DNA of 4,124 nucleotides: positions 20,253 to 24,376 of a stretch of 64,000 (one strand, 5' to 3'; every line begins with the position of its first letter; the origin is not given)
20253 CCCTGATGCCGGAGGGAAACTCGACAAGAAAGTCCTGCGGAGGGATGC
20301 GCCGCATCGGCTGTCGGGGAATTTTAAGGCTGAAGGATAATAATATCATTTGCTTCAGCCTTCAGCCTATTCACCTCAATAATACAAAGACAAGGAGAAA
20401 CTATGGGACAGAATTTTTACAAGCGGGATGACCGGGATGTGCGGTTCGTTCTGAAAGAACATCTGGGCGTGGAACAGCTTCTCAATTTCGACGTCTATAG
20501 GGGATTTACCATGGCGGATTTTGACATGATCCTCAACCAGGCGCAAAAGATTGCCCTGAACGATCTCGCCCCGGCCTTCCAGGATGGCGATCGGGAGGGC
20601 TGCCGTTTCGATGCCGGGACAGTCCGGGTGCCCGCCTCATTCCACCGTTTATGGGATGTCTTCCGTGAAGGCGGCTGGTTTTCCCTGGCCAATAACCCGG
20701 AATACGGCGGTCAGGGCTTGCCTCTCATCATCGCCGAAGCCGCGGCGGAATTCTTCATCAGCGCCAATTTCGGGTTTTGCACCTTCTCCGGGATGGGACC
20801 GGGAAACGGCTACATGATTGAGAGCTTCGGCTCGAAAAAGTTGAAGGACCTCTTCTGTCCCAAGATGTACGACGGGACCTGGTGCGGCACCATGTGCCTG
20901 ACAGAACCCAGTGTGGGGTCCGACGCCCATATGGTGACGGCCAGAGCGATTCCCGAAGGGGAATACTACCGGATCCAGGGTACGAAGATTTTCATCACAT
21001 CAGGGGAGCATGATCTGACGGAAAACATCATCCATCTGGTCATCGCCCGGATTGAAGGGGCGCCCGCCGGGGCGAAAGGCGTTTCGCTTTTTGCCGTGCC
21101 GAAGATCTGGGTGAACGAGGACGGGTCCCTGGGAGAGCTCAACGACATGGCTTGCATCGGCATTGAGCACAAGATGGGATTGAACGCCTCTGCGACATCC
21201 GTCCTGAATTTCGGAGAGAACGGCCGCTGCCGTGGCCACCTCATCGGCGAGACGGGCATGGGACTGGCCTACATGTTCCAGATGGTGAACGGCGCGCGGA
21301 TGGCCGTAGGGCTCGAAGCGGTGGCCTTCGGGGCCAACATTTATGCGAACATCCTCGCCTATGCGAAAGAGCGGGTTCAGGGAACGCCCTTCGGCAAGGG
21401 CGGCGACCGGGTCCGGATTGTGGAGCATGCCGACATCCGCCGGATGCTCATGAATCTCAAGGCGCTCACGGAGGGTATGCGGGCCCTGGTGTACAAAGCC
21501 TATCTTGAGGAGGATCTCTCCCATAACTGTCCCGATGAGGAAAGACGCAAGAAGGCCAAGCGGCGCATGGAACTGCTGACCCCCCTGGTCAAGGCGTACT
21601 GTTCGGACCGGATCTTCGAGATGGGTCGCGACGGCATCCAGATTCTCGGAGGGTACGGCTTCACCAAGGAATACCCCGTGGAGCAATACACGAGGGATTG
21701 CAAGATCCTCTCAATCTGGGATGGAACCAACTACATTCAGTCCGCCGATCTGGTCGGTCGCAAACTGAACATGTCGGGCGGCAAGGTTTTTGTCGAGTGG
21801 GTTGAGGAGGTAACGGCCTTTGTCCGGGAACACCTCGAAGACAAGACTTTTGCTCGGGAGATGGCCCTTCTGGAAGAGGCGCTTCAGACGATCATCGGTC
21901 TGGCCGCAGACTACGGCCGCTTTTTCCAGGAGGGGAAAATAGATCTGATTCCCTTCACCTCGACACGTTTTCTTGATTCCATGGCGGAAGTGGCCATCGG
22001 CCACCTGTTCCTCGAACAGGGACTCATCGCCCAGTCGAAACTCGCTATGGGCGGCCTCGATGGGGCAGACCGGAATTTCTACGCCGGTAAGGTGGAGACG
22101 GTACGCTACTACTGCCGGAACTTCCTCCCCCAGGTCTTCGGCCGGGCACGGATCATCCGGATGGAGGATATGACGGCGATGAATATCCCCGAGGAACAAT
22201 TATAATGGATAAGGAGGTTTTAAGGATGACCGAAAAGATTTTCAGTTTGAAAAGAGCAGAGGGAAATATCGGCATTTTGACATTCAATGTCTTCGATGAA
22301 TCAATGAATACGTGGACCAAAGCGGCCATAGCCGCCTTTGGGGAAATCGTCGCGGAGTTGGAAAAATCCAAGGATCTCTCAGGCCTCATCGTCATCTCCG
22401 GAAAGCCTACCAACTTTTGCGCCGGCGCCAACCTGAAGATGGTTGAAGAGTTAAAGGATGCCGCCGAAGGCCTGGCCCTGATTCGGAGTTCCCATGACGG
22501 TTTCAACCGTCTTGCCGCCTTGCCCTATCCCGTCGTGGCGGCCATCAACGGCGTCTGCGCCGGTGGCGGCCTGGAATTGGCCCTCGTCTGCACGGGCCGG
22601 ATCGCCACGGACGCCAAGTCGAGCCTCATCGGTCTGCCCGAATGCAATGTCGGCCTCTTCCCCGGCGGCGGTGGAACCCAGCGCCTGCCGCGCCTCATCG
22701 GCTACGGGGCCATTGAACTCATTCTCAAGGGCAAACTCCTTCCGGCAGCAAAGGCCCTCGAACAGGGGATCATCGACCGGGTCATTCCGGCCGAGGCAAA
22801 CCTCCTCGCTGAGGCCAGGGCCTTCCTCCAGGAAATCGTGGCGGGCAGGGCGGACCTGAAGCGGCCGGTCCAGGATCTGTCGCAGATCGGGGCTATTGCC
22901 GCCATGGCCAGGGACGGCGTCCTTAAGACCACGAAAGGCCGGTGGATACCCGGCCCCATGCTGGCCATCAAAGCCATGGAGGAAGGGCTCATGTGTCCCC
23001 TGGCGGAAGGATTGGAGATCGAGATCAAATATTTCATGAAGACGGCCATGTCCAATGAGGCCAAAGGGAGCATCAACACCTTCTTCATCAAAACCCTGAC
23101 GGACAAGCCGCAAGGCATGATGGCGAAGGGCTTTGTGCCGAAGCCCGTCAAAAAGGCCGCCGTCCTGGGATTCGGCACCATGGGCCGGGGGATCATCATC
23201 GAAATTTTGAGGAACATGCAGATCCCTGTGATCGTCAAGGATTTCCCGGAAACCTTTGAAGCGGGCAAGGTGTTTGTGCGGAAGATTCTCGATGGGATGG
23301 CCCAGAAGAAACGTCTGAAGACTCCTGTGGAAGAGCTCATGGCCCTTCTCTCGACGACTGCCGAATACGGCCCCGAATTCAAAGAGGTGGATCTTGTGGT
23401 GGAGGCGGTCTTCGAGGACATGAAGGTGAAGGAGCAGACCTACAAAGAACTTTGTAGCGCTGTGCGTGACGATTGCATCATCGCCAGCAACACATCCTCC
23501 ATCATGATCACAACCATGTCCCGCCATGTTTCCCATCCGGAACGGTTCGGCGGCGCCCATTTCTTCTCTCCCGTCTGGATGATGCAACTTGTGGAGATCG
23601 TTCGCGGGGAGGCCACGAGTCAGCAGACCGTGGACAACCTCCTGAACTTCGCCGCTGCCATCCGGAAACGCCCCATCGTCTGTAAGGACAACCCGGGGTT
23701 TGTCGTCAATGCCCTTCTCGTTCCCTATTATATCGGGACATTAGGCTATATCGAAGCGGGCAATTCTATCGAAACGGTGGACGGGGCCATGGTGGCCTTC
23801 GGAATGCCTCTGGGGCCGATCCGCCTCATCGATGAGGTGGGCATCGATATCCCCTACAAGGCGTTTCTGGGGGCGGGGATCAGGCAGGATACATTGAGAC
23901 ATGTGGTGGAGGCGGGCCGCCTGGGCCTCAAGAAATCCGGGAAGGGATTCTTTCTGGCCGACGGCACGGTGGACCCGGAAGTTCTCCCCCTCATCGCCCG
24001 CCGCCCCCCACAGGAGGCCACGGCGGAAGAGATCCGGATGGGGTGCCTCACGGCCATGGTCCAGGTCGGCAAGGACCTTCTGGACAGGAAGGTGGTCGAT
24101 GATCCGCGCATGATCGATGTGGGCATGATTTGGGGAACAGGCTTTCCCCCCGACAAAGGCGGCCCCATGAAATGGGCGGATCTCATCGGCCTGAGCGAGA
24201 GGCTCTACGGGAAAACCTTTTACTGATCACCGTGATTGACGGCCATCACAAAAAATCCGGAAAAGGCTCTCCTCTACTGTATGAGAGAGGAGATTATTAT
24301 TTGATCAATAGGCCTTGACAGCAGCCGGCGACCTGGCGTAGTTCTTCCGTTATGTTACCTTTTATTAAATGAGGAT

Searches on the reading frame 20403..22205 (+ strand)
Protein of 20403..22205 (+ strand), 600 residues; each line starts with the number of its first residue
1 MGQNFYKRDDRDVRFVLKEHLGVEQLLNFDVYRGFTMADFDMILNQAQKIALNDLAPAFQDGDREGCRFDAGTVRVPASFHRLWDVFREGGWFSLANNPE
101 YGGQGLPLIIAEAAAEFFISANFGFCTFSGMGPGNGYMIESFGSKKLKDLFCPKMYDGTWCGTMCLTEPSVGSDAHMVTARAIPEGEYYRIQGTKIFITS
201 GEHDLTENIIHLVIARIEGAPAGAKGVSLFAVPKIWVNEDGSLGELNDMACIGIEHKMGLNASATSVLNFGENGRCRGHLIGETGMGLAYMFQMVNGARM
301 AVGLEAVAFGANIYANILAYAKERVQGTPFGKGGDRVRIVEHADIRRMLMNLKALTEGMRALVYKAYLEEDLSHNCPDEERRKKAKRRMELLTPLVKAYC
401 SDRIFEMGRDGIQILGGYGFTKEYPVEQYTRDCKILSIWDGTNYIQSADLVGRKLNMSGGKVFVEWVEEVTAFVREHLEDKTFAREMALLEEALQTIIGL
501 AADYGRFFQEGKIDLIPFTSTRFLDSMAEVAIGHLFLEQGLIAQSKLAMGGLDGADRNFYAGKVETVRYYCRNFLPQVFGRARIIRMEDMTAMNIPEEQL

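Call 15: search_protein_families(library=pfam, proteins=[window:20403-22205:+], max_evalue=0.001)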
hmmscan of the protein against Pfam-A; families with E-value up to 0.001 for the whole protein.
window:20403-22205:+ (600 aa): 5 families
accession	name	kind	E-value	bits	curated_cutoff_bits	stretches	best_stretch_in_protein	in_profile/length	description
PF12806.12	Acyl-CoA_dh_C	-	1.4e-23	83.8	30.3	1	467-596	2-124/124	Acetyl-CoA dehydrogenase C-terminal like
PF00441.29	Acyl-CoA_dh_1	-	3.8e-22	79.5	22.4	1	285-449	1-144/150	Acyl-CoA dehydrogenase, C-terminal domain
PF02770.24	Acyl-CoA_dh_M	-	9.8e-10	38.9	33.3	1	164-234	2-68/97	Acyl-CoA dehydrogenase, middle domain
PF02771.21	Acyl-CoA_dh_N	-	1.7e-08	35.2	22.9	1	41-158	5-112/113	Acyl-CoA dehydrogenase, N-terminal domain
PF08028.16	Acyl-CoA_dh_2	-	0.00096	19.9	22.7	0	313-443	14-133/134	Acyl-CoA dehydrogenase, C-terminal domain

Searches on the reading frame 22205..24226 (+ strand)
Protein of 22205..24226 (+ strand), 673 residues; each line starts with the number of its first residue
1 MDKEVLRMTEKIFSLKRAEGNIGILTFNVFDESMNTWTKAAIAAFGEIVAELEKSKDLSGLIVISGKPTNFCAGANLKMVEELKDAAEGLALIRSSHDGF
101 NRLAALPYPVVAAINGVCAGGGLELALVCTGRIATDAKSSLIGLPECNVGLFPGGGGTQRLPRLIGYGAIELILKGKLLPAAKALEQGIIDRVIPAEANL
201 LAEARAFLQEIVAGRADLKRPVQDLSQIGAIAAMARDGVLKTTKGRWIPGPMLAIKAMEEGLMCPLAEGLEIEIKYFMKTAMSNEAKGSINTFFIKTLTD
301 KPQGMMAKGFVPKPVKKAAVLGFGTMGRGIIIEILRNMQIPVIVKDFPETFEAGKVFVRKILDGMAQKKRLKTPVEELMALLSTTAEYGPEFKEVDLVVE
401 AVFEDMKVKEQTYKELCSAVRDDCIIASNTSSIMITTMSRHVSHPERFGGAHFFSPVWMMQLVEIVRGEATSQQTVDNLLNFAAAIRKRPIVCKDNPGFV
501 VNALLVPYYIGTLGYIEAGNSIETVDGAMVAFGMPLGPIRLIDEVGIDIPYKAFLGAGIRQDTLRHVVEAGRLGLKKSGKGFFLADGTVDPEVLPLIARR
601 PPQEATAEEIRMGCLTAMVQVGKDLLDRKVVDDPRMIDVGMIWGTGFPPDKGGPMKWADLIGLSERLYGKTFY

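Call 15: search_protein_families(library=pfam, proteins=[window:22205-24226:+], max_evalue=0.001)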
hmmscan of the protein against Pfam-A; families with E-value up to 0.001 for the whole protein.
window:22205-24226:+ (673 aa): 4 families
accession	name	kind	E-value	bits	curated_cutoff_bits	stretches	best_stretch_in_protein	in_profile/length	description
PF02737.24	3HCDH_N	-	8.1e-50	169.7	22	1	317-495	1-179/180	3-hydroxyacyl-CoA dehydrogenase, NAD binding domain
PF00378.25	ECH_1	-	1.6e-34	119.8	27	1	31-214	14-193/251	Enoyl-CoA hydratase/isomerase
PF16113.10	ECH_2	-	3.8e-22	79.7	27.2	1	31-199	9-177/335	Enoyl-CoA hydratase/isomerase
PF00725.27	3HCDH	-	5.1e-17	62.6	22.1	1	498-582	1-94/97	3-hydroxyacyl-CoA dehydrogenase, C-terminal domain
